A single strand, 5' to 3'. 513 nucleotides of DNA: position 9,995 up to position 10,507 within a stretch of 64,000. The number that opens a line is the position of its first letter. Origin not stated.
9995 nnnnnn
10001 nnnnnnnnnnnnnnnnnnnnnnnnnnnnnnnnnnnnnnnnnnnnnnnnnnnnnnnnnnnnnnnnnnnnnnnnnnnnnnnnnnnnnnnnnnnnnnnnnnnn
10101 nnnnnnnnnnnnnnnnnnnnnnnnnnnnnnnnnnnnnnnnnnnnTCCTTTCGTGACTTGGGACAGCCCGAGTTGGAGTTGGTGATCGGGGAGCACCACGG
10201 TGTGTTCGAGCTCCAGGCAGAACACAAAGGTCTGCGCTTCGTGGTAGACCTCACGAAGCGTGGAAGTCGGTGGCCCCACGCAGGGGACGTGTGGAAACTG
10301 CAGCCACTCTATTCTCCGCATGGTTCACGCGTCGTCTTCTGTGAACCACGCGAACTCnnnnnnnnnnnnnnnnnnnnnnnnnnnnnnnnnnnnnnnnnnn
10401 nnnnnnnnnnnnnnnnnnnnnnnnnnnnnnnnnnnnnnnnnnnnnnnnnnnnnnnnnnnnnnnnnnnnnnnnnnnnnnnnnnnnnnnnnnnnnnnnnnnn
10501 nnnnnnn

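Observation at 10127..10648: GC-rich ORF encoding an internally duplicated 173-aa protein of unknown family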

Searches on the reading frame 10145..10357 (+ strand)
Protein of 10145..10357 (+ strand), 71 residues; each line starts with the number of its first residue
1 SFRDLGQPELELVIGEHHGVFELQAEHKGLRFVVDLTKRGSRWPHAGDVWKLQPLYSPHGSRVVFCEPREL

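Call 35: find_homologous_proteins(query=A3, max_evalue=10)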
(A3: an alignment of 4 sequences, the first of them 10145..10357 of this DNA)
Query A3 (4 sequences) (71 aa, profile of the alignment): 2 proteins with E <= 10 among 56 candidates.
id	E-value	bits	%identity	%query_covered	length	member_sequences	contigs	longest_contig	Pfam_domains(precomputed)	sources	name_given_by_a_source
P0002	9.3e-34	133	48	89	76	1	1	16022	-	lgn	-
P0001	1.5e-12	65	42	51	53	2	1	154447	-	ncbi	ncbi:MAG: hypothetical protein WC817_02570 [Patescibacteria group bacterium]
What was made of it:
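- NCBI annotated only a 53-aa fragment (call 35).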

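Call 39: find_related_loci(query=A3, collection=viral_contigs, flank=8000)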
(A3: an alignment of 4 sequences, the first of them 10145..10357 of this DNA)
Query A3 (71 aa) in viral_contigs; peptide patterns used: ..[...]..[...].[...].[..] (x = any residue, [..] = any of these).
8 stretches matched a pattern, but none encodes a relative of the query by tblastn (E <= 1e-3).

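Call 42: find_related_loci(query=A4, collection=metagenome_contigs, flank=8000)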
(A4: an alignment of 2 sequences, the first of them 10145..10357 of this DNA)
Query A4 (71 aa) in metagenome_contigs; peptide patterns used: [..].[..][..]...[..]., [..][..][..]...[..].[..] (x = any residue, [..] = any of these).
203 stretches matched a pattern, but none encodes a relative of the query by tblastn (E <= 1e-3).

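Call 43: find_related_loci(query=A4, collection=genome_contigs, flank=8000)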
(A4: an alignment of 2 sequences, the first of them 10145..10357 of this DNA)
Query A4 (71 aa) in genome_contigs; peptide patterns used: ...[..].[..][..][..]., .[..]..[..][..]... (x = any residue, [..] = any of these).
92 stretches matched a pattern, but none encodes a relative of the query by tblastn (E <= 1e-3).

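Call 47: search_solved_structures(query=A3, max_evalue=10, show_alignments=3)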
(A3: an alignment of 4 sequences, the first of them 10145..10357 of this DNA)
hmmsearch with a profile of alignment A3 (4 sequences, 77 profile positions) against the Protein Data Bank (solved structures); distinct sequences matched with E-value up to 10: 0.

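Call 48: search_protein_families(library=pfam, alignment_id=A3, max_evalue=10)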
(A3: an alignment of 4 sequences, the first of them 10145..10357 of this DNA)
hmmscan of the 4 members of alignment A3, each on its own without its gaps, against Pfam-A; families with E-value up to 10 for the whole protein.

A. member 1, window:10145-10357:+ (71 aa): 0 families

B. families by the number of members that match (of 4 scanned): 1 family
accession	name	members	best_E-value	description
PF05595.16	DUF771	1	0.26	Domain of unknown function (DUF771)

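Call 66: predict_structure(alignment_id=A3)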
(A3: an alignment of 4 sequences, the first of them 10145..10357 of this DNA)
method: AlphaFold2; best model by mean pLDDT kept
length: 71 residues; sequences in the alignment: 4
mean_pLDDT: 92.1   pTM: 0.79
mean pLDDT of the five models: 92.1, 91.5, 91.1, 89.0, 88.5
residues with pLDDT >= 90: 54; 70-90: 16; 50-70: 1; < 50: 0
segments of 3 or more residues with pLDDT < 50: none
pLDDT, mean of each block of 10 residues (from residue 1): 86 94 95 92 95 91 93 87
secondary structure, 60 per line:
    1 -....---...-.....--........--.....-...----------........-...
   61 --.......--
elements in order: H2-5 E9-11 E13-17 E20-27 E30-34 E49-56 E63-69
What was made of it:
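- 10145..10357 (+): Domain copy 1 (residues 7-77; the repeat core is 10151-10351). AF2 model with pLDDT 92.1 and pTM 0.79: a beta-barrel with strands at residues 9-17, 20-27, 30-34, 49-56 and 63-69 (call 66).
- On OB-fold structural class: In the AF2 domain model (pLDDT 92.1) the strands lie at residues 9-17, 20-27, 30-34, 49-56 and 63-69, with a loop and helical turn between b3 and b4 (call 66).
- AF2 gives pLDDT 92.1, and all five models score 88-92 (call 66). AF2 gives a confident fold (call 66).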

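Call 69: fold_search(model_id=the predicted structure, library=pdb)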
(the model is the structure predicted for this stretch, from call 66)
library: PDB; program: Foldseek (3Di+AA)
matches with E <= 10: 831; with E <= 0.001: 0
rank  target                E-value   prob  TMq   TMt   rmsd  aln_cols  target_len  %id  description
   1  5zq0_A                1.7e-02  0.97  0.48  0.10   3.4        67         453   12  Crystal structure of spRlmCD with U747loop RNA (released 2018-10-24)
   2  5xj1                  2.6e-02  0.96  0.48  0.10   3.3        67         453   12  Crystal structure of spRlmCD (released 2017-11-01)
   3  2c35_B                5.4e-02  0.77  0.47  0.24   5.0        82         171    8  Subunits Rpb4 and Rpb7 of human RNA polymerase II (released 2005-11-18)
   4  2k52_MODEL_1_A        8.2e-02  0.82  0.51  0.50   4.4        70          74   10  Structure of uncharacterized protein MJ1198 from Methanocaldococcus jannaschii. Northeast Structural Genomics  (released 2008-07-15)
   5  9mu7_G                8.8e-02  0.63  0.46  0.24   4.8        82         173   11  Structure of a native Drosophila melanogaster Pol II Elongation Complex with a well-defined Rpb4/Rpb7 stalk (released 2026-01-07)
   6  8txr_B                9.4e-02  0.54  0.47  0.16   5.9        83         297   17  E. coli ExoVII(H238A) (released 2024-01-31)
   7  9gux_B                1.2e-01  0.82  0.52  0.18   4.4        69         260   13  30S-TEC (TEC in expressome position) Inactive state 1 (released 2024-11-20)
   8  9a5a_A                1.2e-01  0.77  0.50  0.31   4.3        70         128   13  Integrative model of YABR-IF3 by crosslinking MS and deep learning (released 2024-09-18)
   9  4l5t_D                1.2e-01  0.54  0.43  0.21   4.8        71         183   13  Crystal structure of the tetrameric p202 HIN2 (released 2013-07-31)
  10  8txr_C                1.2e-01  0.44  0.43  0.11   5.7        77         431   14  E. coli ExoVII(H238A) (released 2024-01-31)
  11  7zai_6                1.2e-01  0.35  0.37  0.32   4.6        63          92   17  Cryo-EM structure of a Pyrococcus abyssi 30S bound to Met-initiator tRNA, mRNA and aIF1A. (released 2022-07-13)
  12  5w25_B                1.3e-01  0.23  0.33  0.08   6.0        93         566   11  Crystal structure of Aspartyl-tRNA synthetase from Mycobacterium tuberculosis complexed with L-Aspartic Acid (released 2017-06-14)
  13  3go5                  1.4e-01  0.84  0.56  0.19   4.3        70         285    7  Crystal structure of a multidomain protein with nucleic acid binding domains (sp_0946) from streptococcus pneumoniae tig (released 2009-04-07)
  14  3h0g_G                1.4e-01  0.51  0.46  0.24   5.2        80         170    8  RNA Polymerase II from Schizosaccharomyces pombe (released 2009-08-25)
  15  7x7q_A                1.5e-01  0.47  0.43  0.21   4.9        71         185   11  CryoEM structure of RuvA-RuvB-Holliday junction complex (released 2023-03-15)
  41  1yvc_MODEL_1_A        3.0e-01  0.91  0.59  0.59   3.2        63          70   14  Solution structure of the conserved protein from the gene locus MMP0076 of Methanococcus maripaludis. Northeas (released 2005-04-05)
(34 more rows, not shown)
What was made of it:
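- Closest known: Stand-alone TRAM-domain proteins of archaea. Same: These are the best or among the best Foldseek matches: 5zq0_A at E = 0.017 and prob 0.97, 1yvc at TMq/TMt 0.59/0.59 and rmsd 3.2, and 2k52 at TM 0.51/0.50 (call 69).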

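Call 74: fold_search(model_id=the predicted structure, library=viral)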
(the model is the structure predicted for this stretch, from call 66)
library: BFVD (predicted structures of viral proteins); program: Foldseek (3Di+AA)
matches with E <= 10: 611; with E <= 0.001: 0
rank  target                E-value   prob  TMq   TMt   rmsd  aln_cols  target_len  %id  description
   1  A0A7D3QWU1            4.7e-03  0.99  0.53  0.17   4.5        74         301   12  Translation initiation factor 2 alpha subunit [Fadolivirus FV1/VV64]
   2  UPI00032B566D         8.6e-03  0.95  0.44  0.22   6.3        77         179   13  (no name look-up for this kind of identifier)
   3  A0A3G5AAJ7            2.2e-02  0.93  0.49  0.26   4.8        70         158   13  Eukaryotic translation initiation factor eIF-2 alpha (Fragment) [Hyperionvirus sp.]
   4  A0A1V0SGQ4            4.2e-02  0.90  0.50  0.16   4.3        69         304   12  Translation initiation factor eIF-2 alpha subunit [Hokovirus HKV1]
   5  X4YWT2                5.1e-02  0.80  0.47  0.33   4.5        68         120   12  Lipoprotein [Lactococcus phage P162]
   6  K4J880                5.1e-02  0.72  0.43  0.32   5.6        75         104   13  M156R [Myxoma virus]
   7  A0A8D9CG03            6.3e-02  0.90  0.57  0.15   4.7        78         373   13  30S ribosomal protein S1 [uncultured marine phage]
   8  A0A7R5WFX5            6.3e-02  0.51  0.39  0.16   6.9        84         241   17  Putative RPO18-like RNA polymerase subunit [Diachasmimorpha longicaudata entomopoxvirus]
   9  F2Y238                7.2e-02  0.57  0.42  0.26   5.3        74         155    7  (no name in the UniProt tables at hand)
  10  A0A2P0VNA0            9.4e-02  0.60  0.46  0.19   4.8        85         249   10  Putative DNA-directed RNA polymerase subunit Rpb7 [Tetraselmis virus 1]
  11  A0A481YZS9            1.1e-01  0.82  0.53  0.27   4.8        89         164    6  Uncharacterized protein [Mimivirus LCMiAC01]
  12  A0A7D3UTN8            1.2e-01  0.41  0.39  0.31   5.7        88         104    6  Uncharacterized protein [Fadolivirus FV1/VV64]
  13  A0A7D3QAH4            1.3e-01  0.66  0.48  0.20   6.0        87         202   13  (no name in the UniProt tables at hand)
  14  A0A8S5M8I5            1.3e-01  0.23  0.32  0.11   8.1        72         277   14  Prokaryotic membrane lipoprotein lipid attachment site [Caudovirales sp. ctCiv1]
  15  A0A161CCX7            1.4e-01  0.75  0.51  0.52   4.7        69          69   10  Uncharacterized protein [Urbanus proteus nucleopolyhedrovirus]
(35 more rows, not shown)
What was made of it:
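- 10145..10357 (+): Foldseek returns OB-fold domains (calls 69, 74).
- On OB-fold structural class: The top 50 Foldseek hits in PDB are nearly all OB domains, and those in BFVD largely so (calls 69, 74).
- Closest known: S1 RNA-binding domains. Same: S1 domains supply many of the top PDB and BFVD hits (calls 69, 74).
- Other hits are the ExoVII OB domain, RuvA domain I and the Asp/Lys-tRNA-synthetase OB domains (calls 69, 74). The fold hits are nucleic-acid-binding OB domains (calls 69, 74). The Foldseek neighbours are overwhelmingly nucleic-acid binders (calls 69, 74).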
